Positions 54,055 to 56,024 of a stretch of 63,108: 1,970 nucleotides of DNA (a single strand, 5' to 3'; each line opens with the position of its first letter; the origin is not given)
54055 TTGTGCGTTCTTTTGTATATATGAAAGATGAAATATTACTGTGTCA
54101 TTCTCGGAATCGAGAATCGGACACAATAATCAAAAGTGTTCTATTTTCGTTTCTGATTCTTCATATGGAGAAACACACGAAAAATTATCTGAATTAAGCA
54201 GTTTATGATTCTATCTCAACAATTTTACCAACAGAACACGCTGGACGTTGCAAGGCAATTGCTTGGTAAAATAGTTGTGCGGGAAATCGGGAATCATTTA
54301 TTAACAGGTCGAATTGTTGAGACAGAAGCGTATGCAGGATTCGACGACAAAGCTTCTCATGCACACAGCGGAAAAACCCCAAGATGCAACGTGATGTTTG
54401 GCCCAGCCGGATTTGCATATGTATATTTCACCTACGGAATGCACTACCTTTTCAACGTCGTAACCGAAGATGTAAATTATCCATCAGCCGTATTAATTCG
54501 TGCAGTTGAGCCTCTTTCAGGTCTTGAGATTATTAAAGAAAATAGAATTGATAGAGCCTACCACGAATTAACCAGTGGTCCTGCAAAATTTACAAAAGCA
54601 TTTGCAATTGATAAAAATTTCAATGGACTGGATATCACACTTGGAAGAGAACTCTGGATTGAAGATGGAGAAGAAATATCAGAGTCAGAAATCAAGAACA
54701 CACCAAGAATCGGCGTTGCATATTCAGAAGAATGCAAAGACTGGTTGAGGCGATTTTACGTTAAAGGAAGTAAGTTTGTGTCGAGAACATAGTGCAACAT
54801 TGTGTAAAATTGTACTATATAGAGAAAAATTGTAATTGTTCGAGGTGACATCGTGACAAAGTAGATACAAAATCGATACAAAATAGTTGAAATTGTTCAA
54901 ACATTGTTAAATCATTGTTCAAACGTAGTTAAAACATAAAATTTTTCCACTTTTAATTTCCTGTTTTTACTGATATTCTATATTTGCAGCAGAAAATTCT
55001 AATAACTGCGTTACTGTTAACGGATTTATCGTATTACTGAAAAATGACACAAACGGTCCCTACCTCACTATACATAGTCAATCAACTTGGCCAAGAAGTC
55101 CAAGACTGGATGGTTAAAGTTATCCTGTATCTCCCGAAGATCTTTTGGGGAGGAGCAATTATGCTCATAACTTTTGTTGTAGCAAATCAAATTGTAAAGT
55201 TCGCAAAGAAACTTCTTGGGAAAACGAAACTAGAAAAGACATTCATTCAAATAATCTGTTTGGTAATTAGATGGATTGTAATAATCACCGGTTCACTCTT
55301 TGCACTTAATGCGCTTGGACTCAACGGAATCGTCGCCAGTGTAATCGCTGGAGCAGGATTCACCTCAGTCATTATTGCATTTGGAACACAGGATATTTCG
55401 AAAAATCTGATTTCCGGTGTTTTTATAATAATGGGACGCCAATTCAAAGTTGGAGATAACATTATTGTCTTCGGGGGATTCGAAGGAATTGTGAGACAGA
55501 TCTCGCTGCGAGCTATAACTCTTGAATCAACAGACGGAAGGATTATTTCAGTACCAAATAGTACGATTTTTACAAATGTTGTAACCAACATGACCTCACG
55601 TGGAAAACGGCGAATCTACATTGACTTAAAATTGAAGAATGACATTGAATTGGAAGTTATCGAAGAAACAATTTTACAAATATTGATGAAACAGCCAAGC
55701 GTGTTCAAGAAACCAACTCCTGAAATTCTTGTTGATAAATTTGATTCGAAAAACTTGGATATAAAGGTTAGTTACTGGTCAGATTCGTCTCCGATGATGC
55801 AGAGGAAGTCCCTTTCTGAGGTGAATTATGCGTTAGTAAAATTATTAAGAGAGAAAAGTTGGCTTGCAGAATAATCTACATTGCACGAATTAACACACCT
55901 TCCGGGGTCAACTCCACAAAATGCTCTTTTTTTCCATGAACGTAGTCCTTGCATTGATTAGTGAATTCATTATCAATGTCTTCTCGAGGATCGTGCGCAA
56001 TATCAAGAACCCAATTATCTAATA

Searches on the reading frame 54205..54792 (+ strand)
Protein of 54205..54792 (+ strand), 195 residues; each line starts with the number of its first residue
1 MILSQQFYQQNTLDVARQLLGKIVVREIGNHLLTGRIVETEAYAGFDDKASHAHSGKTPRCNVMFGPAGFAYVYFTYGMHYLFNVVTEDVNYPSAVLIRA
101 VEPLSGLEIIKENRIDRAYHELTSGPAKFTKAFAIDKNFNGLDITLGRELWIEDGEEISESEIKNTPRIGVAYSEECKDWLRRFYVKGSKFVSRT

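Call 80: search_protein_families(library=pfam, proteins=[window:54205-54792:+], max_evalue=0.0001)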
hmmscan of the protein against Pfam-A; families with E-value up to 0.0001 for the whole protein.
window:54205-54792:+ (195 aa): 1 family
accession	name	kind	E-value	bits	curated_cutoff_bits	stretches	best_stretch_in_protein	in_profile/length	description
PF02245.21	Pur_DNA_glyco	-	1.4e-65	220.5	27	1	6-189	1-180/181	Methylpurine-DNA glycosylase (MPG)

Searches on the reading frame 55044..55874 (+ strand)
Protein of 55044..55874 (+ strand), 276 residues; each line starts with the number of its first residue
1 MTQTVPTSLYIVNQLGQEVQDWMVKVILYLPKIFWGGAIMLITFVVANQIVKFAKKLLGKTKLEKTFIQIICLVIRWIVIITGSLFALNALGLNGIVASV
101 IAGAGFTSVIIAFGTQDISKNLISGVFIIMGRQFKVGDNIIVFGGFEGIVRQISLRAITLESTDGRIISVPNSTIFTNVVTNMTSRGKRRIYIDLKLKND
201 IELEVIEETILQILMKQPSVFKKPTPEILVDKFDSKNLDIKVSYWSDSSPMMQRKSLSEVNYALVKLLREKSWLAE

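Call 80: search_protein_families(library=pfam, proteins=[window:55044-55874:+], max_evalue=0.0001)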
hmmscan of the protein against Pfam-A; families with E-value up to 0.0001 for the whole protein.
window:55044-55874:+ (276 aa): 3 families
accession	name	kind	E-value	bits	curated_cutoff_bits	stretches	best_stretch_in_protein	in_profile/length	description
PF00924.24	MS_channel_2nd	-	8.5e-19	67.9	20.2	1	118-184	2-67/68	Mechanosensitive ion channel, beta-domain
PF21082.3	MS_channel_3rd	-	6.3e-06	27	21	1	193-270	5-83/88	Mechanosensitive ion channel MscS, C-terminal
PF05552.17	MS_channel_1st_1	-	1.1e-05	25.7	22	1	19-66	3-50/50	Mechanosensitive ion channel, conserved TM helix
